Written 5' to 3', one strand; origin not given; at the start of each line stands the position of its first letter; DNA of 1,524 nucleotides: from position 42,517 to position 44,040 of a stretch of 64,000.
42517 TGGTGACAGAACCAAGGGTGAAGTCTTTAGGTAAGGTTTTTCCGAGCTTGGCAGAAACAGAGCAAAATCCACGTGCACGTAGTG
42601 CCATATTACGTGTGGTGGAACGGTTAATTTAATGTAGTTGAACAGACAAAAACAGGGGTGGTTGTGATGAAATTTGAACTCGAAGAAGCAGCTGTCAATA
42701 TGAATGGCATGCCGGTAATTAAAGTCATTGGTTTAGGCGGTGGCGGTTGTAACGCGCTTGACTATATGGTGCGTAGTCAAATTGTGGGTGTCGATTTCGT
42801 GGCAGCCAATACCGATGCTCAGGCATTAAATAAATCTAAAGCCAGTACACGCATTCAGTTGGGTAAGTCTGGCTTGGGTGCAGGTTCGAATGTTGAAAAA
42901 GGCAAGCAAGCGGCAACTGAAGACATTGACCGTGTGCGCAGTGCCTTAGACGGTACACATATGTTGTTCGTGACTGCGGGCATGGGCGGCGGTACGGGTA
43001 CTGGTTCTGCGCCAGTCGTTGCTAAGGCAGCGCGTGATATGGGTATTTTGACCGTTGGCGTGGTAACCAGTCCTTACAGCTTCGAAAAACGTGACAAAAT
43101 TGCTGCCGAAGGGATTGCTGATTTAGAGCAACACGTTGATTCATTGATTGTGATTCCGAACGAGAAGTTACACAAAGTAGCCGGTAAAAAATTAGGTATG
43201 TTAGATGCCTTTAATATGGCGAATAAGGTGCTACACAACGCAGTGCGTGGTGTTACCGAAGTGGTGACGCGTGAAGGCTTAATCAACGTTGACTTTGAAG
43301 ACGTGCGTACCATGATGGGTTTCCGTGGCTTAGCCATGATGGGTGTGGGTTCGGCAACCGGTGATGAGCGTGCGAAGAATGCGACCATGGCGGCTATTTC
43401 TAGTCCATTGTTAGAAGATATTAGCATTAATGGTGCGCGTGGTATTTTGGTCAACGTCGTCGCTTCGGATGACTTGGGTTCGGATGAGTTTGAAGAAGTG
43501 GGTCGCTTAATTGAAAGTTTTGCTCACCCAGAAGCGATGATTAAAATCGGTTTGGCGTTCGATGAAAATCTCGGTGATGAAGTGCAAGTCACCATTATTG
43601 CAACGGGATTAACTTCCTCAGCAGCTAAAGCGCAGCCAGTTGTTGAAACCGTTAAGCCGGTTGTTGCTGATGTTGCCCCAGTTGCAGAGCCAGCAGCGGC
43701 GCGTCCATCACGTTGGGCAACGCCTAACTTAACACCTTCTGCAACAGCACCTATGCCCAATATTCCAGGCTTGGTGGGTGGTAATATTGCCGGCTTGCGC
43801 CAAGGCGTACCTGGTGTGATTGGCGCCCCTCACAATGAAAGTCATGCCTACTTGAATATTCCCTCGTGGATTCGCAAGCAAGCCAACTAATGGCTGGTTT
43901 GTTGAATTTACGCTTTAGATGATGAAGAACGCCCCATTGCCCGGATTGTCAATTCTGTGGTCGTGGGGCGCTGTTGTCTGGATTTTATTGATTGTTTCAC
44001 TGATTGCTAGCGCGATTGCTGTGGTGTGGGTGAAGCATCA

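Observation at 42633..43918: ftsZ lies between rsmH and ftsL; the canonical ftsA-ftsZ-lpxC slot is empty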

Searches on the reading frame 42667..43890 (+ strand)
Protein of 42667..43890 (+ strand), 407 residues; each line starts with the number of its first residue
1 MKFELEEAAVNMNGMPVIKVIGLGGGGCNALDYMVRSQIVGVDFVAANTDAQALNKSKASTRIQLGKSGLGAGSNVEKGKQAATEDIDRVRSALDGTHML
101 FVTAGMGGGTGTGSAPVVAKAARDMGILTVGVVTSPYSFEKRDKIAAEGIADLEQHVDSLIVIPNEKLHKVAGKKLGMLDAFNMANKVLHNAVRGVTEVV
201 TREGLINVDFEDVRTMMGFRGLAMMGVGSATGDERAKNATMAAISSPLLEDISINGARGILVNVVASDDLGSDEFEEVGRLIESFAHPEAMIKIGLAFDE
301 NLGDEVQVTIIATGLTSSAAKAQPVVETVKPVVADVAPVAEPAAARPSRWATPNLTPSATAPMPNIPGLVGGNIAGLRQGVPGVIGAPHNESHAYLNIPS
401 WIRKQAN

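Call 3: search_protein_families(library=ncbifam, proteins=[window:42667-43890:+])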
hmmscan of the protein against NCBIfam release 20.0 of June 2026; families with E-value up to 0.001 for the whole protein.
window:42667-43890:+ (407 aa): 1 family
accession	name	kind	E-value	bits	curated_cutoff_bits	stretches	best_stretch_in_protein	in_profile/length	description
TIGR00065.1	ftsZ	equivalog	5.3e-108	361.5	295.2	1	14-323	16-332/353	cell division protein FtsZ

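Call 4: search_protein_families(library=pfam, proteins=[window:42667-43890:+])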
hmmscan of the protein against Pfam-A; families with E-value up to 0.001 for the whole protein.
window:42667-43890:+ (407 aa): 2 families
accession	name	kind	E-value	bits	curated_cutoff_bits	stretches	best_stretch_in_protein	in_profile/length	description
PF00091.31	Tubulin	-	5.2e-43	148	33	1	18-172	2-189/190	Tubulin/FtsZ family, GTPase domain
PF12327.13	FtsZ_C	-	3.1e-30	104.8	27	1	221-315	1-94/95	FtsZ family, C-terminal domain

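Call 6: find_homologous_proteins(query=window:42667-43890:+)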
Query window:42667-43890:+ (407 aa): 8000 proteins with E <= 0.001 among 8000 candidates; the best 120 are listed.
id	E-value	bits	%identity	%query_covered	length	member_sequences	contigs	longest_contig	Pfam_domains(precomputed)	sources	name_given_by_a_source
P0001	1.2e-258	876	100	100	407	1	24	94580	PF00091.32,PF12327.14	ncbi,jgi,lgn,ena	jgi:cell division protein FtsZ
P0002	3.1e-258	874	100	100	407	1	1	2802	PF00091.32,PF12327.14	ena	-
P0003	3.2e-258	874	100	100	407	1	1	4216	PF00091.32,PF12327.14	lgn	-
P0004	4.3e-258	874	100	100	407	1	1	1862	PF00091.32,PF12327.14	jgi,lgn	jgi:cell division protein FtsZ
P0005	1.1e-257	873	100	100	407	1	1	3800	PF00091.32,PF12327.14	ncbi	-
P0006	2.9e-250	848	98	100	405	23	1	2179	PF00091.32,PF12327.14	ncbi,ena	-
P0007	5.9e-250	847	97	100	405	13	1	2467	PF00091.32,PF12327.14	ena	-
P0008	8.2e-236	801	92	100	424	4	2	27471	PF00091.32,PF12327.14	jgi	jgi:cell division protein FtsZ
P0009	5.7e-211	719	86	100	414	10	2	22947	PF00091.32,PF12327.14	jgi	jgi:cell division protein FtsZ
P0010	4.5e-201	686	80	100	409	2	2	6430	PF00091.32,PF12327.14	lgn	-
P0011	4.2e-196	670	79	100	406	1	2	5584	PF00091.32,PF12327.14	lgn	-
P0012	1.9e-194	664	80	100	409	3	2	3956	PF00091.32,PF12327.14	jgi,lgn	jgi:cell division protein FtsZ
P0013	9.7e-194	662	79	100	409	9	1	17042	PF00091.32,PF12327.14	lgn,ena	-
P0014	3.7e-192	657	79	100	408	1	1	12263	PF00091.32,PF12327.14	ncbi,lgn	-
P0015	1.3e-191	655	100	75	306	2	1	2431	PF00091.32,PF12327.14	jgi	jgi:cell division protein FtsZ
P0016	1.5e-191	655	96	80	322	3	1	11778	PF00091.32,PF12327.14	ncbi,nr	ncbi:MAG TPA: cell division protein FtsZ, partial [Thiotrichales bacterium]|nr:cell division protein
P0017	3.0e-189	647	77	100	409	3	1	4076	PF00091.32,PF12327.14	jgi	jgi:cell division protein FtsZ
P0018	8.0e-189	646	77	100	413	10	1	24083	PF00091.32,PF12327.14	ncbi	-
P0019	2.0e-184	631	74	100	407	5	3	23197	PF00091.32,PF12327.14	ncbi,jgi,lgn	jgi:cell division protein FtsZ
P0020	9.7e-169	580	75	92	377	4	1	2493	PF00091.32,PF12327.14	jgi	jgi:cell division protein FtsZ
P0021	3.8e-157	542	65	100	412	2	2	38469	PF00091.32,PF12327.14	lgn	-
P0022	1.4e-156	540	64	100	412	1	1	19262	PF00091.32,PF12327.14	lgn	-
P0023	9.4e-155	534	62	100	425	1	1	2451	PF00091.32,PF12327.14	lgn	-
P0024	4.0e-154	532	60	100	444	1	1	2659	PF00091.32,PF12327.14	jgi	jgi:cell division protein FtsZ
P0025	1.1e-151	524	62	100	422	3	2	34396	PF00091.32,PF12327.14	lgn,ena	-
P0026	8.9e-151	521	63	100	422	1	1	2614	PF00091.32,PF12327.14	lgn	-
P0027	1.3e-146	507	58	100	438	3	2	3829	PF00091.32,PF12327.14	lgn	-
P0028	4.4e-146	505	60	100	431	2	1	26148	PF00091.32,PF12327.14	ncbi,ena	-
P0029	7.5e-146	504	57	100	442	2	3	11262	PF00091.32,PF12327.14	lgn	-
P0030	3.8e-122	426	54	100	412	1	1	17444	PF00091.32,PF12327.14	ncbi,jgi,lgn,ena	-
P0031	1.1e-121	425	52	100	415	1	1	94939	PF00091.32,PF12327.14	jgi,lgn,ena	-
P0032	2.8e-121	424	53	100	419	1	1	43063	PF00091.32,PF12327.14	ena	-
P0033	6.8e-121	422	51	100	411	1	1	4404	PF00091.32,PF12327.14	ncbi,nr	ncbi:MAG: cell division protein FtsZ [Thiomicrorhabdus sp.]|nr:cell division protein FtsZ [Thiomicro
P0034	8.3e-121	422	52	100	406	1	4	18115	PF00091.32,PF12327.14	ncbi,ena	-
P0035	1.3e-120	421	52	100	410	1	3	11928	PF00091.32,PF12327.14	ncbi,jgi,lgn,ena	-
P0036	3.2e-120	420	53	100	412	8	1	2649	PF00091.32,PF12327.14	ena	-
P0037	1.2e-119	418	51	100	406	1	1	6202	PF00091.32,PF12327.14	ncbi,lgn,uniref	ncbi:Cell division protein FtsZ [hydrothermal vent metagenome]|uniref:Cell division protein FtsZ n=1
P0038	1.4e-119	418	53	100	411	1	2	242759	PF00091.32,PF12327.14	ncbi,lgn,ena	-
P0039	2.4e-119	417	53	100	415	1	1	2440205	PF00091.32,PF12327.14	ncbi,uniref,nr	ncbi:cell division protein FtsZ [Thiomicrorhabdus aquaedulcis]|uniref:cell division protein FtsZ n=1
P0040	3.6e-119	417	52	100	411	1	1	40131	PF00091.32,PF12327.14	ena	-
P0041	3.9e-119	417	52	100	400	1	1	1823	PF00091.32,PF12327.14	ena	-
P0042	7.8e-119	416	52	100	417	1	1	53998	PF00091.32,PF12327.14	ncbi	-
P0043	1.4e-118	415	53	100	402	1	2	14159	PF00091.32,PF12327.14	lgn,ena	-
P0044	1.7e-118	414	52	100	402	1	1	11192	PF00091.32,PF12327.14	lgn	-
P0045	2.6e-118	414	53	100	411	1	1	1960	PF00091.32,PF12327.14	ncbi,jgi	-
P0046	4.7e-118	413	53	100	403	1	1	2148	PF00091.32,PF12327.14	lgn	-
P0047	4.8e-118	413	51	100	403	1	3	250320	PF00091.32,PF12327.14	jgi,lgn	jgi:cell division protein FtsZ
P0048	4.9e-118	413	53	100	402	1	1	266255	PF00091.32,PF12327.14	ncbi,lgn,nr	ncbi:MAG: cell division protein FtsZ [Thiomicrorhabdus sp.]|nr:MAG: cell division protein FtsZ [Thio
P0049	5.1e-118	413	52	100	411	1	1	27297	PF00091.32,PF12327.14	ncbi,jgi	-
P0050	6.2e-118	413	53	100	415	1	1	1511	PF00091.32,PF12327.14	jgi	jgi:cell division protein FtsZ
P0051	6.3e-118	413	52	100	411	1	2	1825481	PF00091.32,PF12327.14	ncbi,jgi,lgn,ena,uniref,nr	ncbi:cell division protein FtsZ [Thiomicrorhabdus arctica]|jgi:cell division protein FtsZ|uniref:cel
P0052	7.1e-118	412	53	100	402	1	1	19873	PF00091.32,PF12327.14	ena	-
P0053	1.6e-117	411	53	100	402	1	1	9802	PF00091.32,PF12327.14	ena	-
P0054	2.2e-117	411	52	100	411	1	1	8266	PF00091.32,PF12327.14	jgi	-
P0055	3.2e-117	410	52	100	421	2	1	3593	PF00091.32,PF12327.14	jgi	jgi:cell division protein FtsZ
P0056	8.4e-117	409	53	100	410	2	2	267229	PF00091.32,PF12327.14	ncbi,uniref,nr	ncbi:cell division protein FtsZ [Thiomicrorhabdus sp. ZW0627]|uniref:cell division protein FtsZ n=1 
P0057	9.1e-117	409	51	100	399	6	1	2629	PF00091.32,PF12327.14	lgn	-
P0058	9.4e-117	409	53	98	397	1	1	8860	PF00091.32,PF12327.14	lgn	-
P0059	1.1e-116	408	51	100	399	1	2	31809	PF00091.32,PF12327.14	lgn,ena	-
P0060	1.8e-116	408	52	100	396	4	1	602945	PF00091.32,PF12327.14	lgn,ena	-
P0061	2.7e-116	407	50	100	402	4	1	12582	PF00091.32,PF12327.14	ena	-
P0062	3.7e-116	407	53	98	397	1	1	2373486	PF00091.32,PF12327.14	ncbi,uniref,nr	ncbi:cell division protein FtsZ [Thiomicrorhabdus sediminis]|uniref:Cell division protein FtsZ n=1 T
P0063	3.9e-116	407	52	100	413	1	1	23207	PF00091.32,PF12327.14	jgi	jgi:cell division protein FtsZ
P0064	3.9e-116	407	52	100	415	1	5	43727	PF00091.32,PF12327.14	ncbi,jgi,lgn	jgi:cell division protein FtsZ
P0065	5.0e-116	406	51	100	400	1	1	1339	PF00091.32,PF12327.14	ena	-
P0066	5.6e-116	406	53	99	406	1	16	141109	PF00091.32,PF12327.14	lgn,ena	-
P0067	9.0e-116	405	51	100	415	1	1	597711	PF00091.32,PF12327.14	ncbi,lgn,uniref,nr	ncbi:cell division protein FtsZ [Sulfurivirga caldicuralii]|uniref:Cell division protein FtsZ n=1 Ta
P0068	1.1e-115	405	50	97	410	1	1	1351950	PF00091.32,PF12327.14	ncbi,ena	-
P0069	1.1e-115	405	52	97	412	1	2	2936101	PF00091.32,PF12327.14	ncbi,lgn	ncbi:cell division protein FtsZ [Thiomicrorhabdus hydrogeniphila]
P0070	1.2e-115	405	52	99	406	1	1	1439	PF00091.32,PF12327.14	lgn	-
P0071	1.3e-115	405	53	100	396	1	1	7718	PF00091.32,PF12327.14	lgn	-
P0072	1.6e-115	405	51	97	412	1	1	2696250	PF00091.32,PF12327.14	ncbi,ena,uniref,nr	ncbi:cell division protein FtsZ [Thiomicrorhabdus sp.]|uniref:cell division protein FtsZ n=1 Tax=Thi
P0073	1.6e-115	405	53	100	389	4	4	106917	PF00091.32,PF12327.14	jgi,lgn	jgi:cell division protein FtsZ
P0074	1.7e-115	405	52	100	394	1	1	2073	PF00091.32,PF12327.14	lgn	-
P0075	1.8e-115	404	51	98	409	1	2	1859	PF00091.32,PF12327.14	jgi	jgi:cell division protein FtsZ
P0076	1.9e-115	404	52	100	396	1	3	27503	PF00091.32,PF12327.14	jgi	jgi:cell division protein FtsZ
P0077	2.2e-115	404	52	97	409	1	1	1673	PF00091.32,PF12327.14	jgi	jgi:cell division protein FtsZ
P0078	2.4e-115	404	52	100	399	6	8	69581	PF00091.32,PF12327.14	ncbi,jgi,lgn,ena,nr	ncbi:MAG: cell division protein FtsZ [Thiomicrospira sp.]|nr:cell division protein FtsZ [Thiomicrosp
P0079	2.5e-115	404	51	100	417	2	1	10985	PF00091.32,PF12327.14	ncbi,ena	-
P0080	2.6e-115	404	52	98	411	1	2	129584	PF00091.32,PF12327.14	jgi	-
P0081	2.6e-115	404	52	100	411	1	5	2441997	PF00091.32,PF12327.14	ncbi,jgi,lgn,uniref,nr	ncbi:cell division protein FtsZ [Thiomicrorhabdus chilensis]|uniref:cell division protein FtsZ n=1 T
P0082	2.6e-115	404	68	74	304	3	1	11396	PF00091.32,PF12327.14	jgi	jgi:cell division protein FtsZ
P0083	2.7e-115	404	51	100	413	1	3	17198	PF00091.32,PF12327.14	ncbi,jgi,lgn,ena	-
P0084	2.8e-115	404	51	100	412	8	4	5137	PF00091.32,PF12327.14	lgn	-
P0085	3.1e-115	404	53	100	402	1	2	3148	PF00091.32,PF12327.14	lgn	-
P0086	3.3e-115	404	51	100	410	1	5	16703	PF00091.32,PF12327.14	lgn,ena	-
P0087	3.7e-115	403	51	97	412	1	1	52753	PF00091.32,PF12327.14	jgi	-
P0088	4.1e-115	403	52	97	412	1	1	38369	PF00091.32,PF12327.14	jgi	-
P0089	4.9e-115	403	52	100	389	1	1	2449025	PF00091.32,PF12327.14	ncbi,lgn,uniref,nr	ncbi:cell division protein FtsZ [Hydrogenovibrio kuenenii]|uniref:cell division protein FtsZ n=1 Tax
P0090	5.0e-115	403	51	97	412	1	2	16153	PF00091.32,PF12327.14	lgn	-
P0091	6.5e-115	403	53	100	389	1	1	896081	PF00091.32,PF12327.14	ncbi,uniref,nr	ncbi:cell division protein FtsZ [Hydrogenovibrio sp. JE_KL2]|uniref:cell division protein FtsZ n=1 T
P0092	8.4e-115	402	51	100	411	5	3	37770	PF00091.32,PF12327.14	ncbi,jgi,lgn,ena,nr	ncbi:MAG TPA: cell division protein FtsZ [Sulfurivirga caldicuralii]|nr:cell division protein FtsZ [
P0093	1.0e-114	402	52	100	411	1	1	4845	PF00091.32,PF12327.14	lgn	-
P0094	1.1e-114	402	51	100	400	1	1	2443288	PF00091.32,PF12327.14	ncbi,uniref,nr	ncbi:cell division protein FtsZ [Thiomicrospira microaerophila]|uniref:cell division protein FtsZ n=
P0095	1.1e-114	402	51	99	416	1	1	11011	PF00091.32,PF12327.14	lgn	-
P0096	1.2e-114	402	50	100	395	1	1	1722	PF00091.32,PF12327.14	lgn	-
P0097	1.3e-114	402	50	100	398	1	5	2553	PF00091.32,PF12327.14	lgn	-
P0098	1.6e-114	401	51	100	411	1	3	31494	PF00091.32,PF12327.14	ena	-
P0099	1.9e-114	401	52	100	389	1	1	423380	PF00091.32,PF12327.14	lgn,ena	-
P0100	2.0e-114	401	59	78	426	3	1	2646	PF00091.32,PF12327.14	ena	-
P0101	2.1e-114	401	51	100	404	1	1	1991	PF00091.32,PF12327.14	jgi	jgi:cell division protein FtsZ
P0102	2.3e-114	401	51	100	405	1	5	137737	PF00091.32,PF12327.14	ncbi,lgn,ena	-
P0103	3.2e-114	400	52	100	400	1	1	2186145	PF00091.32,PF12327.14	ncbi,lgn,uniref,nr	ncbi:cell division protein FtsZ [Thiomicrospira sp. R3]|uniref:cell division protein FtsZ n=1 Tax=Th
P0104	3.2e-114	400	52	99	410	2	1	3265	PF00091.32,PF12327.14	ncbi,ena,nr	ncbi:MAG: cell division protein FtsZ [Thiomicrorhabdus sp.]|nr:cell division protein FtsZ [Thiomicro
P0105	3.3e-114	400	52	100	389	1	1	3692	PF00091.32,PF12327.14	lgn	-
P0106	3.8e-114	400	51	100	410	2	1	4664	PF00091.32,PF12327.14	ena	-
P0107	4.4e-114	400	53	99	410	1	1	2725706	PF00091.32,PF12327.14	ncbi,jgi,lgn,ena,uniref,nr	ncbi:cell division protein FtsZ [Thiomicrorhabdus sp. Kp2]|uniref:cell division protein FtsZ n=1 Tax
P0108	5.6e-114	400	51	100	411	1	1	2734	PF00091.32,PF12327.14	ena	-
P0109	7.0e-114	399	52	100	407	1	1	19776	PF00091.32,PF12327.14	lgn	-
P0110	1.0e-113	399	50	100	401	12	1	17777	PF00091.32,PF12327.14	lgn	-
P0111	1.2e-113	399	51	100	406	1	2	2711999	PF00091.32,PF12327.14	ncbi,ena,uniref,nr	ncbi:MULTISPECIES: cell division protein FtsZ [Thiomicrorhabdus]|uniref:Cell division protein FtsZ n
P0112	1.4e-113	398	51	100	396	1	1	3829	PF00091.32,PF12327.14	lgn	-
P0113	1.5e-113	398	52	97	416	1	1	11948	PF00091.32,PF12327.14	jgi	-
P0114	2.3e-113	398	51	97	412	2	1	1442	PF00091.32,PF12327.14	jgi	-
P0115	2.5e-113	397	52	97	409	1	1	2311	PF00091.32,PF12327.14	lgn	-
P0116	4.2e-113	397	50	97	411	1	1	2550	PF00091.32,PF12327.14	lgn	-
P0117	4.3e-113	397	52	100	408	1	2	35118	PF00091.32,PF12327.14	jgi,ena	-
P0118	4.9e-113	396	50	100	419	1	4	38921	PF00091.32,PF12327.14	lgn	-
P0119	5.0e-113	396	52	97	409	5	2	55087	PF00091.32,PF12327.14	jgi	-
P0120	6.6e-113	396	52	100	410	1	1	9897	PF00091.32,PF12327.14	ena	-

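Call 7: find_related_loci(query=window:42667-43890:+, collection=genome_contigs, flank=10000)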
Query window:42667-43890:+ (407 aa) in genome_contigs; peptide patterns used: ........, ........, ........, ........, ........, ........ (x = any residue, [..] = any of these).
98 stretches matched a pattern; 13 encode a relative of the query (tblastn E <= 1e-3); 13 distinct loci.
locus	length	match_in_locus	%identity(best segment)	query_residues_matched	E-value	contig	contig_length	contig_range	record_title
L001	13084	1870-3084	98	1-407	0e+0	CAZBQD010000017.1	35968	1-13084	MAG TPA_asm: uncultured Francisella sp. isolate SRP220891_co4_464 genome assembly, contig: NODE_1845_length_35968_cov_50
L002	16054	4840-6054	97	1-407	0e+0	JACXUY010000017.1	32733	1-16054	MAG: Gammaproteobacteria bacterium isolate JN10.006 scaffold_116, whole genome shotgun sequence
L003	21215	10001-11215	97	1-407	0e+0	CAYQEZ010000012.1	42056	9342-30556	MAG TPA_asm: uncultured Francisella sp. isolate binchicken_co37_73 genome assembly, contig: NODE_403_length_42056_cov_76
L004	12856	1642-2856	96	1-407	0e+0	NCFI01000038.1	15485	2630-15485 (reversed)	MAG: Thiotrichales bacterium 35-46-9 04302015_35_scaffold_563, whole genome shotgun sequence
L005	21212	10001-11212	97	1-407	0e+0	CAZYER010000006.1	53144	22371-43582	MAG TPA_asm: uncultured Francisella sp. isolate binchicken_co302_45 genome assembly, contig: NODE_37_length_53144_cov_12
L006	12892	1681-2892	86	1-407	0e+0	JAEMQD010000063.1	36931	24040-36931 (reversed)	MAG: Thiotrichales bacterium isolate 2016_B01_C_3 c_000000000078, whole genome shotgun sequence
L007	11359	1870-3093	80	1-407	0e+0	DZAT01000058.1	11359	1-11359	MAG TPA_asm: Thiomicrospira cyclica isolate SulCav_PC08_66_46_37 SulCav_PC08-66_5361_length_11359_cov_18.791136, whole g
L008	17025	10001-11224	80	1-407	0e+0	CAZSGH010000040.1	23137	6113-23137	MAG TPA_asm: uncultured Francisella sp. isolate ERP113451_co2_71 genome assembly, contig: NODE_1335_length_23137_cov_28.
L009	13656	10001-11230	77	1-407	0e+0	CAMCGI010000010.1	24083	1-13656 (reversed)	MAG: Francisella tularensis subsp. holarctica isolate MiH-22jul19-222 genome assembly, contig: MiH-22jul19-C3851, whole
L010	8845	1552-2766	74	1-405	0e+0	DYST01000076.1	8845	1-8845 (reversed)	MAG TPA_asm: Thiomicrospira cyclica isolate SulCav_PC08_3_44_41 SulCav_PC08-3_7047_length_8845_cov_24.506143, whole geno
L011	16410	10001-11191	50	1-407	9e-108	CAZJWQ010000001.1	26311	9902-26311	MAG TPA_asm: uncultured Piscirickettsiaceae bacterium isolate binchicken_co112_46 genome assembly, contig: NODE_437_leng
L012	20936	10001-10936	46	17-320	5e-64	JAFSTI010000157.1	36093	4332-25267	MAG: Bacteroidales bacterium isolate RGIG3455 Goat_Rumen.Co__c2081599, whole genome shotgun sequence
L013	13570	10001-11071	41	18-355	3e-57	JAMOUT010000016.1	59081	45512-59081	MAG: Candidatus Aminicenantes bacterium isolate PIR-30_metabat1_scaf2bin.027 PIR-30_scaffold_143_c1, whole genome shotgu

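Call 10: find_encoding_contigs(protein=P0039, flank=10000, max_places=2)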
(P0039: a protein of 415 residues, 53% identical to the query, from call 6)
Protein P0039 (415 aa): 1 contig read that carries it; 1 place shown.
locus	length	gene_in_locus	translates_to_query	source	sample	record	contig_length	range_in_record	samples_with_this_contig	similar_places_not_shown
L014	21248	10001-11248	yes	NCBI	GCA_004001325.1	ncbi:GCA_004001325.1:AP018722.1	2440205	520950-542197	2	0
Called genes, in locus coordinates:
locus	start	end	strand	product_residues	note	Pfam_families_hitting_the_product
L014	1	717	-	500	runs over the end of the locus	PF04348:LppC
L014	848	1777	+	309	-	PF00590:TP_methylase, PF23016:RsmI_C (weak)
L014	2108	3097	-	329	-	-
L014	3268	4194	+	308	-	PF00126:HTH_1, PF03466:LysR_substrate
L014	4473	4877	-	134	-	PF00072:Response_reg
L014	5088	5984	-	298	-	PF04445:SAM_MT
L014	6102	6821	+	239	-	PF02113:Peptidase_S13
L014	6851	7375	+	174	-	PF02113:Peptidase_S13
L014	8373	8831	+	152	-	PF02381:MraZ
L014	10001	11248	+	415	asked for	PF00091:Tubulin, PF12327:FtsZ_C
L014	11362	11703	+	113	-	PF04999:FtsL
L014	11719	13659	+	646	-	PF03717:PBP_dimer, PF00905:Transpeptidase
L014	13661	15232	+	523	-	PF08245:Mur_ligase_M, PF02875:Mur_ligase_C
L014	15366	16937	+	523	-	PF01225:Mur_ligase, PF08245:Mur_ligase_M, PF02875:Mur_ligase_C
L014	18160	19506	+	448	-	PF21799:MurD-like_N, PF08245:Mur_ligase_M, PF02875:Mur_ligase_C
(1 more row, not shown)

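Call 11: find_encoding_contigs(protein=P0089, flank=10000, max_places=2)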
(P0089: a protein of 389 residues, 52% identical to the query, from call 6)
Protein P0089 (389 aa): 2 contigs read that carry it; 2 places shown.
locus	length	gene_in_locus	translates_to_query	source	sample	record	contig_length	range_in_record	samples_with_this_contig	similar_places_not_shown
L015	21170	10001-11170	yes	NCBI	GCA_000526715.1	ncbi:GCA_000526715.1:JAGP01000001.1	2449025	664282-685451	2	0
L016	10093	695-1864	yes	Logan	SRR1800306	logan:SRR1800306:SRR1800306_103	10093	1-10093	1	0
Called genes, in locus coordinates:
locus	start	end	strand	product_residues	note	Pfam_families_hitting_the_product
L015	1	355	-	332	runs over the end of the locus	PF04166:PdxA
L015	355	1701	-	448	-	PF13623:SurA_N_2, PF13624:SurA_N_3, PF09312:SurA_N, PF13145:Rotamase_2 (weak), PF13616:Rotamase_3, PF00639:Rotamase, PF13616:Rotamase_3 (weak), PF00639:Rotamase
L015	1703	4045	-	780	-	PF03968:LptD_N (faint), PF13100:OstA_2 (weak), PF04453:LptD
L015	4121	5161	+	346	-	PF01636:APH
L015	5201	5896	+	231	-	PF00483:NTP_transferase, PF12804:NTP_transf_3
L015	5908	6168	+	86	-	-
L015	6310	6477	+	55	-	-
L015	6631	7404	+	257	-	PF03883:H2O2_YaaD, PF21818:DUF6884 (weak)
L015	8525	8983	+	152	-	PF02381:MraZ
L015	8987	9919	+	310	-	PF01795:Methyltransf_5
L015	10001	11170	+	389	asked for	PF00091:Tubulin, PF12327:FtsZ_C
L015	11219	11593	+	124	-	PF04999:FtsL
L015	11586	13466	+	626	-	PF03717:PBP_dimer, PF21922:PBP_dimer_2 (weak), PF00905:Transpeptidase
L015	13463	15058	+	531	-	PF01225:Mur_ligase (weak), PF08245:Mur_ligase_M, PF02875:Mur_ligase_C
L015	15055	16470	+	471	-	PF01225:Mur_ligase, PF08245:Mur_ligase_M, PF02875:Mur_ligase_C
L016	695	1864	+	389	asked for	PF00091:Tubulin, PF12327:FtsZ_C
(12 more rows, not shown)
